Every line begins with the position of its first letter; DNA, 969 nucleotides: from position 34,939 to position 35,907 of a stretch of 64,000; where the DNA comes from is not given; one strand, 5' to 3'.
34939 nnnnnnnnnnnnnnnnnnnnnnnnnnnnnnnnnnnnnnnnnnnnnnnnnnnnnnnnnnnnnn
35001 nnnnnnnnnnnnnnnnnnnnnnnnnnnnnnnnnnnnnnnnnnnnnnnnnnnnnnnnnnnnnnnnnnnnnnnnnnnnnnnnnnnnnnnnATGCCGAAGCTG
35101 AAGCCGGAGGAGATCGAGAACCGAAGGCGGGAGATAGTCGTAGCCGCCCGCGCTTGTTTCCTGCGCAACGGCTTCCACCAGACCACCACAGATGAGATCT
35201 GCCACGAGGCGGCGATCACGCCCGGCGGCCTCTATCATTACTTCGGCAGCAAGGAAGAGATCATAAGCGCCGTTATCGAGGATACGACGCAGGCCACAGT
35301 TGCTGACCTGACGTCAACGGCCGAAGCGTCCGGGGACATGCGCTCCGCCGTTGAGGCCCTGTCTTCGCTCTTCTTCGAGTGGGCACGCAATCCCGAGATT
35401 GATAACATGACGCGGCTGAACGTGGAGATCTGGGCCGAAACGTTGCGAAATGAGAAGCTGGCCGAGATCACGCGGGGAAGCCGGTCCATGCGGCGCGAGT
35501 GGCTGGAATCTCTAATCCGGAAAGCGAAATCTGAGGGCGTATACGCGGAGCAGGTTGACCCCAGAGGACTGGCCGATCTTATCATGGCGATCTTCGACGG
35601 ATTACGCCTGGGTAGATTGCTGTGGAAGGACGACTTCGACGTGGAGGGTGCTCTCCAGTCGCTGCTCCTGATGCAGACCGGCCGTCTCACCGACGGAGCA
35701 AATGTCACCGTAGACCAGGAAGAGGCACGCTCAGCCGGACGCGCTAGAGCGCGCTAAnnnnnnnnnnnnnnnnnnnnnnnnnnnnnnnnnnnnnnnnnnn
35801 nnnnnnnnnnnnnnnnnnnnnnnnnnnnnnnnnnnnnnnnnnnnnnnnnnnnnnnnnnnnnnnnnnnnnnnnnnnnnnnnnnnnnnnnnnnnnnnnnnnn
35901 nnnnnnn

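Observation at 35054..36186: TetR with a perfect 18-bp palindromic operator, plus three further operator-like sites beside a strong outward promoter and a candidate 62-aa ORF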

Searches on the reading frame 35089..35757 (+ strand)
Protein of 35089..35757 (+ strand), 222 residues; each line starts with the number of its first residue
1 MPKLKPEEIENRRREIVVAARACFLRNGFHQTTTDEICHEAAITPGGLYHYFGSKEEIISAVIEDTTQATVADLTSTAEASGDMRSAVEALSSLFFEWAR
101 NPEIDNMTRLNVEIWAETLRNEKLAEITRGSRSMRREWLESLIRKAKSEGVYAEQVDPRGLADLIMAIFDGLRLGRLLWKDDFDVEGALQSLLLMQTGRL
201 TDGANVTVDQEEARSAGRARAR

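Call 7: find_encoding_contigs(protein=window:35089-35757:+, flank=10000, max_places=10)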
Protein window:35089-35757:+ (222 aa): no gene with exactly this product is on record in the collection.
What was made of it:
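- Tried and rejected: Exact-sequence lookup of the window's TetR in the assembly collection returned no record (call 7).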

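Call 8: search_protein_families(library=pfam, proteins=[window:35089-35754:+], max_evalue=0.1)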
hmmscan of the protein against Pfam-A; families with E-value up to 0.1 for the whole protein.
window:35089-35754:+ (222 aa): 6 families
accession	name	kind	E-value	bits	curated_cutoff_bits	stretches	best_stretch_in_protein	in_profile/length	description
PF00440.29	TetR_N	-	1.9e-15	56.8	24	1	16-62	1-47/47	Bacterial regulatory proteins, tetR family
PF13977.11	TetR_C_6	-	3.3e-11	43.8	27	1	107-190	22-104/115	BetI-type transcriptional repressor, C-terminal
PF17940.6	TetR_C_31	-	2.9e-06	27.8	27.4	1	86-189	5-101/107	Tetracyclin repressor-like, C-terminal domain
PF16859.10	TetR_C_11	-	0.00017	22.3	32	1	81-168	4-89/113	Tetracyclin repressor-like, C-terminal domain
PF16925.10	TetR_C_13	-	0.0058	17.4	27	1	133-189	50-106/109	Tetracyclin repressor-like, C-terminal domain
PF13022.12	HTH_Tnp_1_2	-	0.076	13.6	27.9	0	25-61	20-55/122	Helix-turn-helix of insertion element transposase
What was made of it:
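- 35089..35757 (+): tetR: a 222-aa TetR/AcrR-family regulator of an orphan subfamily. Pfam PF00440 and PF13977 (call 8).
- Checked: It ends 17 nt before the tetR ATG at 35089. tetR runs 35089-35757 and encodes 222 aa with Pfam TetR_N and TetR_C_6 (call 8).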

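Call 9: find_homologous_proteins(query=window:35089-35754:+, max_evalue=1e-10)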
Query window:35089-35754:+ (222 aa): 501 proteins with E <= 1e-10 among 1469 candidates; the best 120 are listed.
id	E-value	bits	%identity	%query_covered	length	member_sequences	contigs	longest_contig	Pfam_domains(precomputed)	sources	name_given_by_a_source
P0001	2.6e-134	463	95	100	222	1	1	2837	PF17940.7,PF13977.12,PF00440.30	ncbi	-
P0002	1.1e-133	461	95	100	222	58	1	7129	PF13977.12,PF00440.30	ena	-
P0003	1.9e-131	454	94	100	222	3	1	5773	PF17940.7,PF13977.12,PF00440.30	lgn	-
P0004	1.6e-130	451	92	100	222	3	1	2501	PF17940.7,PF13977.12,PF00440.30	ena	-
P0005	3.6e-128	443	91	100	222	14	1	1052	PF17940.7,PF13977.12,PF00440.30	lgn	-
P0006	1.1e-127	442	91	100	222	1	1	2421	PF13977.12,PF00440.30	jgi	jgi:AcrR family transcriptional regulator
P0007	1.6e-121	421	93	91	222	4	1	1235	PF13977.12,PF00440.30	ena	-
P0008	7.3e-113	393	82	99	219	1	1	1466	PF17940.7,PF13977.12,PF00440.30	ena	-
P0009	5.8e-112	390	81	99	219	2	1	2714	PF17940.7,PF13977.12,PF00440.30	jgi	jgi:AcrR family transcriptional regulator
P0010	9.7e-111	386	85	91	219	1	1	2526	PF17940.7,PF13977.12,PF00440.30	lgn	-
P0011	9.2e-110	383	78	99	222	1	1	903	PF17940.7,PF13977.12,PF00440.30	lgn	-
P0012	4.1e-109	381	85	92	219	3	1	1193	PF13977.12,PF00440.30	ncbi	-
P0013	3.4e-106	371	76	99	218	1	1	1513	PF13977.12,PF00440.30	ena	-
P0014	1.5e-105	369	74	99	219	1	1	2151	PF13977.12,PF00440.30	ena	-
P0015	2.4e-105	369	74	99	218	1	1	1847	PF13977.12,PF00440.30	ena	-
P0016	2.8e-105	368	74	99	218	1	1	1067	PF13977.12,PF00440.30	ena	-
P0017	3.6e-105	368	74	99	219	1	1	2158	PF13977.12,PF00440.30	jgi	-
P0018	5.0e-105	368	75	99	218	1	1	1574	PF13977.12,PF00440.30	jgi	jgi:AcrR family transcriptional regulator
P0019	5.3e-105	367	78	92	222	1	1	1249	PF13977.12,PF00440.30,PF16859.11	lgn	-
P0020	5.4e-105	367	76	98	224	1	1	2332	PF13977.12,PF00440.30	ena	-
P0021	5.5e-105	367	76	97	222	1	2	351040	PF13977.12,PF00440.30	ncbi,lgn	-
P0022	5.9e-105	367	74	99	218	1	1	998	PF13977.12,PF00440.30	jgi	-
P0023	6.6e-105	367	76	95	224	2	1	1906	PF17940.7,PF13977.12,PF00440.30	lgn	-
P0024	7.3e-105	367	75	99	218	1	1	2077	PF13977.12,PF00440.30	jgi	-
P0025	1.1e-104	366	76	99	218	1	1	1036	PF13977.12,PF00440.30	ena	-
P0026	1.1e-104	366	74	99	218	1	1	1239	PF13977.12,PF00440.30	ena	-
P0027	1.3e-104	366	75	99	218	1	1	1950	PF13977.12,PF00440.30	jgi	jgi:AcrR family transcriptional regulator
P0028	1.3e-104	366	76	96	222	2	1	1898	PF13977.12,PF00440.30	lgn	-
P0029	1.4e-104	366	75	99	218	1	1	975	PF13977.12,PF00440.30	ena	-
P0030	1.5e-104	366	76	98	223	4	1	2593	PF13977.12,PF00440.30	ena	-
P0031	2.1e-104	365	76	99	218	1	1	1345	PF13977.12,PF00440.30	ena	-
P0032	3.0e-104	365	76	96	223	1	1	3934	PF13977.12,PF00440.30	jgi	jgi:AcrR family transcriptional regulator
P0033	6.6e-104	364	74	99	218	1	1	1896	PF13977.12,PF00440.30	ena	-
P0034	6.7e-104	364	75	99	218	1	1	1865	PF13977.12,PF00440.30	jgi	-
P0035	1.1e-103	363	74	100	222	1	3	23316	PF13977.12,PF00440.30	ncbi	-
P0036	1.2e-103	363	74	99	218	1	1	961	PF13977.12,PF00440.30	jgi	-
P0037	1.3e-103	363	75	100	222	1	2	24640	PF13977.12,PF00440.30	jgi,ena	-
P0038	1.4e-103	363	74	99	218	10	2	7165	PF17940.7,PF13977.12,PF00440.30,PF16859.11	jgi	-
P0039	1.8e-103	362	73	99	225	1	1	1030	PF13977.12,PF00440.30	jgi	-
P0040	3.0e-103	362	74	99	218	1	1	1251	PF13977.12,PF00440.30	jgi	-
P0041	3.2e-103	362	74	99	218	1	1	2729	PF13977.12,PF00440.30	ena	-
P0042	3.6e-103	361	74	99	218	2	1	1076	PF13977.12,PF00440.30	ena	-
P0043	3.7e-103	361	74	99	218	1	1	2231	PF13977.12,PF00440.30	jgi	-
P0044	5.3e-103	361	72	99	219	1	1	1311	PF13977.12,PF00440.30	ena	-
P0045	5.4e-103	361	76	98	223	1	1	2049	PF13977.12,PF00440.30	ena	-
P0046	5.5e-103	361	75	99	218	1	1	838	PF13977.12,PF00440.30,PF16859.11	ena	-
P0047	7.1e-103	360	73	99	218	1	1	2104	PF13977.12,PF00440.30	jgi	-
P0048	7.6e-103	360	75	98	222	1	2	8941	PF13977.12,PF00440.30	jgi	jgi:TetR/AcrR family transcriptional repressor of uid operon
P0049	7.8e-103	360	73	99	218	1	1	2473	PF13977.12,PF00440.30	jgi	-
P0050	8.9e-103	360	74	99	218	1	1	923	PF13977.12,PF00440.30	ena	-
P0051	1.3e-102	360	73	98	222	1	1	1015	PF13977.12,PF00440.30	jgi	-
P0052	1.3e-102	360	73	98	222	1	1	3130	PF13977.12,PF00440.30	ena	-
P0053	1.8e-102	359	73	98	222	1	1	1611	PF13977.12,PF00440.30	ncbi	-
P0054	4.9e-102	358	73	99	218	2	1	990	PF13977.12,PF00440.30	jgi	-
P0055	5.2e-102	358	74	99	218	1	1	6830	PF13977.12,PF00440.30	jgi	jgi:AcrR family transcriptional regulator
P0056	6.5e-102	357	74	99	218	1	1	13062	PF13977.12,PF00440.30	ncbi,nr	ncbi:MAG: TetR/AcrR family transcriptional regulator [Dehalococcoidia bacterium]|nr:TetR/AcrR family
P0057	6.9e-102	357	73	99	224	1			PF13977.12,PF00440.30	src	-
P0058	7.2e-102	357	73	99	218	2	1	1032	PF13977.12,PF00440.30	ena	-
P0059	7.4e-102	357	73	99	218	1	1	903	PF13977.12,PF00440.30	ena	-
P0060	9.7e-102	357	74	98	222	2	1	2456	PF13977.12,PF00440.30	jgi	-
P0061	1.2e-101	356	75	95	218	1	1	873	PF13977.12,PF00440.30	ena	-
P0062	1.7e-101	356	75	95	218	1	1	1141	PF13977.12,PF00440.30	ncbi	-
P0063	1.8e-101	356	73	99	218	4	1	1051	PF13977.12,PF00440.30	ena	-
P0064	2.0e-101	356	73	99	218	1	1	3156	PF13977.12,PF00440.30,PF16859.11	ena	-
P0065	2.1e-101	356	73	98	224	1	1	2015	PF13977.12,PF00440.30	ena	-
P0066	2.5e-101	355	73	98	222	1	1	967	PF13977.12,PF00440.30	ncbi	-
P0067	5.9e-101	354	74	99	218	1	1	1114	PF13977.12,PF00440.30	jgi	jgi:AcrR family transcriptional regulator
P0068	6.2e-101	354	72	98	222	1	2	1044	PF13977.12,PF00440.30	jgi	-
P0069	6.3e-101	354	72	98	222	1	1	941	PF13977.12,PF00440.30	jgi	jgi:TetR/AcrR family transcriptional repressor of uid operon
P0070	1.0e-100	353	71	100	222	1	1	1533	PF13977.12,PF00440.30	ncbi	-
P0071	1.2e-100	353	73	98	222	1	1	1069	PF13977.12,PF00440.30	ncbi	-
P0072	1.3e-100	353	73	98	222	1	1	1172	PF13977.12,PF00440.30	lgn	-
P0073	1.4e-100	353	75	99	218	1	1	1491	PF13977.12,PF00440.30,PF16859.11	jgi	-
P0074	2.3e-100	352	72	99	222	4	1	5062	PF13977.12,PF00440.30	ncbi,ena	-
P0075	2.4e-100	352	72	99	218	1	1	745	PF13977.12,PF00440.30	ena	-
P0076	3.5e-100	352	73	99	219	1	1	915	PF13977.12,PF00440.30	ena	-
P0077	4.2e-100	351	72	99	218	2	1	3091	PF13977.12,PF00440.30,PF16859.11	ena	-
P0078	4.6e-100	351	72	99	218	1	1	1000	PF13977.12,PF00440.30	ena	-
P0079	5.3e-100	351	75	93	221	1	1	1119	PF13977.12,PF00440.30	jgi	-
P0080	6.9e-100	351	71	100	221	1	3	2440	PF13977.12,PF00440.30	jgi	jgi:AcrR family transcriptional regulator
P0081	7.4e-100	351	74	93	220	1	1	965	PF13977.12,PF00440.30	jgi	jgi:AcrR family transcriptional regulator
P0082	1.0e-99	350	71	99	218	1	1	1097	PF13977.12,PF00440.30,PF16859.11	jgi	-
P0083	1.2e-99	350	72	99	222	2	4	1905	PF13977.12,PF00440.30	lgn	-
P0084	1.5e-99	350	73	99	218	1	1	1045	PF13977.12,PF00440.30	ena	-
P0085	1.9e-99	349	74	93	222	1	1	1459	PF13977.12,PF00440.30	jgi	jgi:AcrR family transcriptional regulator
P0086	2.0e-99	349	73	95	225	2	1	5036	PF13977.12,PF00440.30,PF16859.11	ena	-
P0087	2.0e-99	349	74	93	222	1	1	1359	PF13977.12,PF00440.30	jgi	jgi:AcrR family transcriptional regulator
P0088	2.0e-99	349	76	92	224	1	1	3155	PF13977.12,PF00440.30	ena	-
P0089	2.4e-99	349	73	99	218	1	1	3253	PF13977.12,PF00440.30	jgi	-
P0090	2.4e-99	349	74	95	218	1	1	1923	PF13977.12,PF00440.30,PF16859.11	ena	-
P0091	3.1e-99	349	71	98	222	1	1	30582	PF13977.12,PF00440.30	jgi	jgi:AcrR family transcriptional regulator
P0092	3.4e-99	348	73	99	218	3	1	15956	PF13977.12,PF00440.30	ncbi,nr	ncbi:MAG: TetR/AcrR family transcriptional regulator [Dehalococcoidia bacterium]|nr:TetR/AcrR family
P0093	3.5e-99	348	72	99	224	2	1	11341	PF13977.12,PF00440.30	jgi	jgi:AcrR family transcriptional regulator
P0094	3.8e-99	348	73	99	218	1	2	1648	PF13977.12,PF00440.30,PF16859.11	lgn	-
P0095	4.4e-99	348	75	93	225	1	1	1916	PF13977.12,PF00440.30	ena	-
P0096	5.1e-99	348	69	100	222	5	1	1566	PF13977.12,PF00440.30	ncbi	-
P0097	5.1e-99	348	71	100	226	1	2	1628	PF13977.12,PF00440.30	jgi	jgi:TetR/AcrR family transcriptional repressor of uid operon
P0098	5.4e-99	348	73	99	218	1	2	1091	PF13977.12,PF00440.30,PF16859.11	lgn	-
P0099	1.3e-98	347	71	99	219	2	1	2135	PF13977.12,PF00440.30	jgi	-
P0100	1.8e-98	346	74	93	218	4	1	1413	PF13977.12,PF00440.30,PF16859.11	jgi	jgi:AcrR family transcriptional regulator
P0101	2.6e-98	346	74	99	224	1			PF13977.12,PF00440.30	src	-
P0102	1.4e-97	343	72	99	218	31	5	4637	PF13977.12,PF00440.30,PF16859.11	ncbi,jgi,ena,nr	ncbi:MAG TPA: TetR/AcrR family transcriptional regulator [Dehalococcoidia bacterium]|nr:TetR/AcrR fa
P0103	1.5e-97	343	70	98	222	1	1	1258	PF13977.12,PF00440.30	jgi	-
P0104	1.9e-97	343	70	99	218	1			PF13977.12,PF00440.30,PF16859.11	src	-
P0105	5.3e-97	341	71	99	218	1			PF13977.12,PF00440.30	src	-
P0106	1.0e-96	340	70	100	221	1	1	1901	PF13977.12,PF00440.30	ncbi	-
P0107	6.1e-96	338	75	91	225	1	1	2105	PF13977.12,PF00440.30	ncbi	-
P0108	1.2e-94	334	71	99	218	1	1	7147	PF13977.12,PF00440.30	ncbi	-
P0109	4.1e-93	329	71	91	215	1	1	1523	PF17940.7,PF13977.12,PF00440.30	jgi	jgi:AcrR family transcriptional regulator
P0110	2.6e-92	326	66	100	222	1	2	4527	PF13977.12,PF00440.30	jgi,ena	-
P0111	8.5e-92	324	73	89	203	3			PF13977.12,PF00440.30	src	-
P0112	8.7e-92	324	69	98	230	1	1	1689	PF13977.12,PF00440.30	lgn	-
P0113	2.0e-90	320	68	100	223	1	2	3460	PF17940.7,PF13977.12,PF00440.30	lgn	-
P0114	2.7e-90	319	67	100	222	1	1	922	PF13977.12,PF00440.30,PF16859.11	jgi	jgi:AcrR family transcriptional regulator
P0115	4.8e-90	319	66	98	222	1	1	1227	PF13977.12,PF00440.30,PF16859.11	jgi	-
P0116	1.1e-89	317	71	91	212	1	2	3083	PF17940.7,PF13977.12,PF00440.30,PF16859.11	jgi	jgi:AcrR family transcriptional regulator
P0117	2.4e-89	316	64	100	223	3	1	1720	PF13977.12,PF00440.30,PF16859.11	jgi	jgi:AcrR family transcriptional regulator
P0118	2.5e-89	316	67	100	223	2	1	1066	PF17940.7,PF13977.12,PF00440.30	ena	-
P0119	8.6e-89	314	65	100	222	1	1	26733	PF13977.12,PF00440.30,PF16859.11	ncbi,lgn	-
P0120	2.8e-88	313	67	93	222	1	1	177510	PF13977.12,PF00440.30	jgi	jgi:AcrR family transcriptional regulator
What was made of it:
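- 35089..35757 (+): More than 500 homologues (call 9).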

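Call 11: find_related_loci(query=A1, collection=genome_contigs, flank=6000)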
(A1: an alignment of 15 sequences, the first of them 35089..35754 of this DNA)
Query A1 (222 aa) in genome_contigs; peptide patterns used: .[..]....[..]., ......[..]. (x = any residue, [..] = any of these).
258 stretches matched a pattern; 33 encode a relative of the query (tblastn E <= 1e-3); 33 distinct loci.
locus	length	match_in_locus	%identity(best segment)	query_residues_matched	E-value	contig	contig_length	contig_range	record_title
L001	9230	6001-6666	96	1-222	2e-143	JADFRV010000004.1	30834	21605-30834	MAG: Chloroflexota bacterium isolate B8D1T2 B8D1T2_NODE291, whole genome shotgun sequence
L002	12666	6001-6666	95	1-222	1e-141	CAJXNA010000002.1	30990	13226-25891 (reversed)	MAG TPA_asm: uncultured Chloroflexi bacterium isolate SRR5189789_bin.6_MetaBAT_v2.12.1_MAG genome assembly, contig: NODE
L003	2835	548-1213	93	1-222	1e-145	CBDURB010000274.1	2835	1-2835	MAG TPA_asm: uncultured bacterium isolate SRR22302374_concoct_75 genome assembly, contig: ERZ26661914.44862, whole genom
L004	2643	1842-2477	93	1-212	1e-141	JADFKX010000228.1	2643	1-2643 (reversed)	MAG: Chloroflexota bacterium isolate B4T1B11 B4T1B11_NODE11127, whole genome shotgun sequence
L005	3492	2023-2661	76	1-213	3e-112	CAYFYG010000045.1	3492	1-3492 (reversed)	MAG TPA_asm: uncultured Dehalococcoidia bacterium isolate ERP108616_co1_86 genome assembly, contig: k119_271793, whole g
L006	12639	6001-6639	76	1-213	9e-112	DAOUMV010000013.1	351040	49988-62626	MAG TPA_asm: Dehalococcoidia bacterium isolate W92_284 k127_64717, whole genome shotgun sequence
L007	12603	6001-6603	76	1-201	5e-107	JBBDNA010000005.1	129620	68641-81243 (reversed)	MAG: Dehalococcoidia bacterium isolate LejiaB_68_106 Lejia_B_171_length_129620_cov_63, whole genome shotgun sequence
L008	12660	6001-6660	65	1-221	1e-96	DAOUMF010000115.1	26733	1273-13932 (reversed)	MAG TPA_asm: Dehalococcoidia bacterium isolate W31_80 k127_471207, whole genome shotgun sequence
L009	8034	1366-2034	61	1-222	5e-94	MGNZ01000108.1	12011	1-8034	MAG: Chloroflexi bacterium RBG_16_64_32 RBG_16_scaffold_47977, whole genome shotgun sequence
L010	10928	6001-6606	68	1-201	1e-90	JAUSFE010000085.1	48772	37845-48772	MAG: Dehalococcoidia bacterium isolate E14_maxbin.284_sub E14_k141_358297, whole genome shotgun sequence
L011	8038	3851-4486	58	1-212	2e-87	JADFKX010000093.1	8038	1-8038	MAG: Chloroflexota bacterium isolate B4T1B11 B4T1B11_NODE1777, whole genome shotgun sequence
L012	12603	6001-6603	64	1-201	2e-86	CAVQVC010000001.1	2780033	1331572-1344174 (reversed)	MAG: uncultured Chloroflexia bacterium isolate MFD10007.bin.2.9 genome assembly, contig: contig_3036, whole genome shotg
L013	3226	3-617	64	3-206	8e-87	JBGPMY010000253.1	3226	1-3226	MAG: Dehalococcoidia bacterium isolate OBJ_0618_7090110_227 k141_5964814_length_3226_cov_10.0000, whole genome shotgun s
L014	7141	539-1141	59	1-200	2e-80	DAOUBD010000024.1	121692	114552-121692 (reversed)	MAG TPA_asm: Dehalococcoidia bacterium isolate H68_705 k101_96801, whole genome shotgun sequence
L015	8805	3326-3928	59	1-200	3e-80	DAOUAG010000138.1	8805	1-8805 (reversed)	MAG TPA_asm: Dehalococcoidia bacterium isolate H62_633 k111_1337946, whole genome shotgun sequence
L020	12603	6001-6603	55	1-200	2e-72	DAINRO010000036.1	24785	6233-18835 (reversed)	MAG TPA_asm: Chloroflexota bacterium isolate CTOTU25977 NODE_453_length_24785_cov_8.831258, whole genome shotgun sequenc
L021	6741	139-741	54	1-200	1e-72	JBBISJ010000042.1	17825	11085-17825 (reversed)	MAG: Chloroflexota bacterium isolate SLS170214_bin_370 NODE_1123_length_17825_cov_8.354136, whole genome shotgun sequenc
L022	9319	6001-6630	53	1-208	2e-71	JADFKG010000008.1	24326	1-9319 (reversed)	MAG: Chloroflexota bacterium isolate B46T1L10 B46T1L10_NODE2659, whole genome shotgun sequence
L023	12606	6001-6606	54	1-201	4e-71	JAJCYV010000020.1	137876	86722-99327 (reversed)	MAG: Chloroflexota bacterium isolate OFTM284 OFTM284_19, whole genome shotgun sequence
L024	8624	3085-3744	51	1-220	1e-70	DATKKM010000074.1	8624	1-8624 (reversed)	MAG TPA_asm: Dehalococcoidia bacterium isolate SMAG_U14657 k141_1711521, whole genome shotgun sequence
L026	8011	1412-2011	54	1-200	4e-69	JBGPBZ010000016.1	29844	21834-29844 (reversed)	MAG: Dehalococcoidia bacterium isolate OBJ_0618_050_61 k141_4874826_length_29844_cov_8.9407, whole genome shotgun sequen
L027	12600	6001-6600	53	1-200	5e-68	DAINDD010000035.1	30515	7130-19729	MAG TPA_asm: Chloroflexota bacterium isolate CTOTU41506 NODE_1079_length_30515_cov_4.836737, whole genome shotgun sequen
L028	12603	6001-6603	49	1-200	4e-65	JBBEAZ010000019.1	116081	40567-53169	MAG: Dehalococcoidia bacterium isolate LejiaF_64_43 Lejia_F_252_length_116081_cov_25, whole genome shotgun sequence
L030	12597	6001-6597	49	1-199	5e-60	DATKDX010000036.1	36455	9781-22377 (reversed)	MAG TPA_asm: Dehalococcoidia bacterium isolate SMAG_U14484 k141_1245001, whole genome shotgun sequence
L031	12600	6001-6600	52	1-200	7e-65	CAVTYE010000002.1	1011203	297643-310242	MAG: uncultured Chloroflexia bacterium isolate MFD04944.bin.2.175 genome assembly, contig: contig_31027, whole genome sh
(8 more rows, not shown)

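Call 51: find_encoding_contigs(protein=P0120, flank=5000, max_places=2)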
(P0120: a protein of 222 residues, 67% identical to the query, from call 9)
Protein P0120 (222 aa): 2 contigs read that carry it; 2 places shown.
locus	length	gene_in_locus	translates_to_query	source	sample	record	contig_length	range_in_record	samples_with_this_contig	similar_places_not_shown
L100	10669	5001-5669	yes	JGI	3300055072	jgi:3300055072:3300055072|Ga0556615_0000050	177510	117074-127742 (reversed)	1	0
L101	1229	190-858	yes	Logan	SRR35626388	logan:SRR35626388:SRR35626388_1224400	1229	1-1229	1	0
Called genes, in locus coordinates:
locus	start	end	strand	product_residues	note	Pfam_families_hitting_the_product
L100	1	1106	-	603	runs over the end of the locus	PF18915:DUF5667, PF18914:DUF5666 (weak)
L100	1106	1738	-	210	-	PF07638:Sigma70_ECF (weak), PF12645:HTH_16 (faint), PF04542:Sigma70_r2, PF08281:Sigma70_r4_2, PF04545:Sigma70_r4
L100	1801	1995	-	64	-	-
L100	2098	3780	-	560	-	PF02776:TPP_enzyme_N, PF00205:TPP_enzyme_M, PF02775:TPP_enzyme_C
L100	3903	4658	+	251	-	PF03328:HpcH_HpaI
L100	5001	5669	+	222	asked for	PF00440:TetR_N, PF13977:TetR_C_6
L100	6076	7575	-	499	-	PF00749:tRNA-synt_1c, PF19269:Anticodon_2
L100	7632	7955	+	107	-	-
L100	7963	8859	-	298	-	PF01479:S4, PF00849:PseudoU_synth_2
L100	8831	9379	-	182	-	PF01252:Peptidase_A8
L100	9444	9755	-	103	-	-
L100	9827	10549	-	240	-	-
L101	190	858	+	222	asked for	PF00440:TetR_N, PF13977:TetR_C_6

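Call 52: find_encoding_contigs(protein=P0091, flank=5000, max_places=2)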
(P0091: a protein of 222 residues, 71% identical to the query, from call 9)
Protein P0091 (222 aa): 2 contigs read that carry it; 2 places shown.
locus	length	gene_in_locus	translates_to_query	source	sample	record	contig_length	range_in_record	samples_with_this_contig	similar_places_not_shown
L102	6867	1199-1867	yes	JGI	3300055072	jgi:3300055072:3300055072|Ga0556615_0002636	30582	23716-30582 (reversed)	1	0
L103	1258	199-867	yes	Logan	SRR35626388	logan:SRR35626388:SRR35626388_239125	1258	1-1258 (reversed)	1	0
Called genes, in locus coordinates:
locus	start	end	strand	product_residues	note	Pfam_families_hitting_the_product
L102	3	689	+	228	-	?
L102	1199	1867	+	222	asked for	PF00440:TetR_N, PF13977:TetR_C_6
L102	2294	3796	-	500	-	PF00749:tRNA-synt_1c, PF19269:Anticodon_2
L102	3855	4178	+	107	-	-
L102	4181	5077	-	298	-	PF01479:S4, PF00849:PseudoU_synth_2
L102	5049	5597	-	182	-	PF01252:Peptidase_A8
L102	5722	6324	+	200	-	PF00174:Oxidored_molyb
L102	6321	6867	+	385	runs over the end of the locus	PF22451:NirdL-like_HTH (faint), PF17805:AsnC_trans_reg2 (weak)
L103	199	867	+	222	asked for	PF00440:TetR_N, PF13977:TetR_C_6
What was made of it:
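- Gene callers left the gap empty (calls 51, 52).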
